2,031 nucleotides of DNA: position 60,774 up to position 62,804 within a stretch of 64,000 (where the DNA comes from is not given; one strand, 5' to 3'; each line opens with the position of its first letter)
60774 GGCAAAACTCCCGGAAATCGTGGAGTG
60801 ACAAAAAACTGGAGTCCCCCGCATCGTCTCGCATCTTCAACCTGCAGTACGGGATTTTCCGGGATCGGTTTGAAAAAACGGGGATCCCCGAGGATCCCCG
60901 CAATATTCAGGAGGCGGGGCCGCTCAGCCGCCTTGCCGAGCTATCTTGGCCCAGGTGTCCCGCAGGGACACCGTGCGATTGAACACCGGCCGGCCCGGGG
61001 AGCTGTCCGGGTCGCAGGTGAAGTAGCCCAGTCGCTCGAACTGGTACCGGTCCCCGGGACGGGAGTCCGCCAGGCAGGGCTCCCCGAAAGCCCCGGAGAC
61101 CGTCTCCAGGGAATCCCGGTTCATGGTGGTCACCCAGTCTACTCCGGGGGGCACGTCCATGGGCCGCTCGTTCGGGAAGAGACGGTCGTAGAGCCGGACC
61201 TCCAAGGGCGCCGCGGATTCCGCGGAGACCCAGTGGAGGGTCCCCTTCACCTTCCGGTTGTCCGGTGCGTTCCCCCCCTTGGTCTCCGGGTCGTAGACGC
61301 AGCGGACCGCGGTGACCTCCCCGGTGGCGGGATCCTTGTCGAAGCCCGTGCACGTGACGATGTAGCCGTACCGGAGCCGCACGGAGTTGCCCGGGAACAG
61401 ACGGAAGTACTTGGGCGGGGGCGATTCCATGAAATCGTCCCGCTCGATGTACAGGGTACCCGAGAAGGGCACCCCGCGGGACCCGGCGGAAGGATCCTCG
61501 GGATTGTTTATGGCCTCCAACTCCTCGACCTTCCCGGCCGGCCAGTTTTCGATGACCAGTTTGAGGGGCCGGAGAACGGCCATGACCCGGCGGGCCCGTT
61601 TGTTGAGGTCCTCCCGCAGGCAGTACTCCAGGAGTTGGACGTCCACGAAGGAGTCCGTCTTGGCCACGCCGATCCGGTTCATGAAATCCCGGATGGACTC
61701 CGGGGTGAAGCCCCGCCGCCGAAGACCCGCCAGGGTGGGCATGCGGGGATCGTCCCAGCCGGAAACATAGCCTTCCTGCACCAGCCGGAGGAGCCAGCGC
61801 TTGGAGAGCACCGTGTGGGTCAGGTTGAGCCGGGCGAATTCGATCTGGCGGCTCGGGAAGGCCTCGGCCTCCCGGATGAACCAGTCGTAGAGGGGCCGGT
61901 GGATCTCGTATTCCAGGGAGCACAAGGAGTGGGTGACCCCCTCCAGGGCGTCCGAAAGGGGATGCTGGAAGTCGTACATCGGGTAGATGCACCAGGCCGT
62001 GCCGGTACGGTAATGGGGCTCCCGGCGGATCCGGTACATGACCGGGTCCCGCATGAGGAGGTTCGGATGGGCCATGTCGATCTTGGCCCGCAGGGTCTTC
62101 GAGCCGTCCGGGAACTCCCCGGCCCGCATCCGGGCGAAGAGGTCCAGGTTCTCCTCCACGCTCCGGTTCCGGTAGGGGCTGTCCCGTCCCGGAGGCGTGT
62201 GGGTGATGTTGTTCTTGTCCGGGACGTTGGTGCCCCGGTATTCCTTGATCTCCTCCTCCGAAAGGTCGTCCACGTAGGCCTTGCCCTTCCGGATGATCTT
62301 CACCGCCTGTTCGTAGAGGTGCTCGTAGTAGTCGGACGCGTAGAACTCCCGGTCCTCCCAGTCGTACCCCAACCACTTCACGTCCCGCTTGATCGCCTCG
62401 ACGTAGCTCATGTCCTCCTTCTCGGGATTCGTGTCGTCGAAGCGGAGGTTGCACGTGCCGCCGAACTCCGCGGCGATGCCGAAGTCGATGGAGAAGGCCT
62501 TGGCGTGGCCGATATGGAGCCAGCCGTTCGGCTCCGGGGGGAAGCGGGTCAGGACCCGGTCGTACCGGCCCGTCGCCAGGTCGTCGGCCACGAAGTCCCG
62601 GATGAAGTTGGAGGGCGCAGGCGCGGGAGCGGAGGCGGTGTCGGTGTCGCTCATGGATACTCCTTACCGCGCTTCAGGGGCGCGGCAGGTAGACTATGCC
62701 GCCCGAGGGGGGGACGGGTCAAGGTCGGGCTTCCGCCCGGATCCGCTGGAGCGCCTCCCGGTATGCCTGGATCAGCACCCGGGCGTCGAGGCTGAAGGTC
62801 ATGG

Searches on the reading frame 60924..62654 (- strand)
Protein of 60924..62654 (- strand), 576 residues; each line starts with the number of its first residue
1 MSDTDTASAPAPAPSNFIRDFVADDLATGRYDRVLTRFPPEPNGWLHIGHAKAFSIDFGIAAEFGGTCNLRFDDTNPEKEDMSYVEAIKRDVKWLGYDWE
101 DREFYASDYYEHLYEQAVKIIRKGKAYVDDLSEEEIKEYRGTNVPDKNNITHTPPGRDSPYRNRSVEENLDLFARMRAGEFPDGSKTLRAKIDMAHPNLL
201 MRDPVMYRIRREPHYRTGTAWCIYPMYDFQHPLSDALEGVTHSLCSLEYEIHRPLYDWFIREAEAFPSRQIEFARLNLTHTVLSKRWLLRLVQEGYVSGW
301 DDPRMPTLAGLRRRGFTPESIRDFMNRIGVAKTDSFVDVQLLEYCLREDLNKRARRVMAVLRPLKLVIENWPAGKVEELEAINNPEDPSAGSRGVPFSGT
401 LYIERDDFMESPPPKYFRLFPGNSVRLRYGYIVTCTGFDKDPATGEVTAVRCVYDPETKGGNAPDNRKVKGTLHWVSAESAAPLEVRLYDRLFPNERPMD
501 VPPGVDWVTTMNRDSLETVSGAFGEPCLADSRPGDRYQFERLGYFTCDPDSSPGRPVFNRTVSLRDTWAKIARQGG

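Call 63: search_protein_families(library=pfam, proteins=[window:60924-62654:-], max_evalue=0.00001)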
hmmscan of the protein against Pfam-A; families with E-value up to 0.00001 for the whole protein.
window:60924-62654:- (576 aa): 3 families
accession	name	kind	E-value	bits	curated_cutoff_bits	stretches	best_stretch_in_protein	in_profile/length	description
PF00749.27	tRNA-synt_1c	-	3.2e-98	329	23.4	1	34-351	2-313/314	tRNA synthetases class I (E and Q), catalytic domain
PF03950.23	tRNA-synt_1c_C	-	1.5e-27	96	23.9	1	354-455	1-91/91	tRNA synthetases class I (E and Q), anti-codon binding domain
PF20974.2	tRNA-synt_1c_C2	-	7.7e-21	75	23.9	1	472-548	1-69/69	tRNA synthetases class I (E and Q), anti-codon binding domain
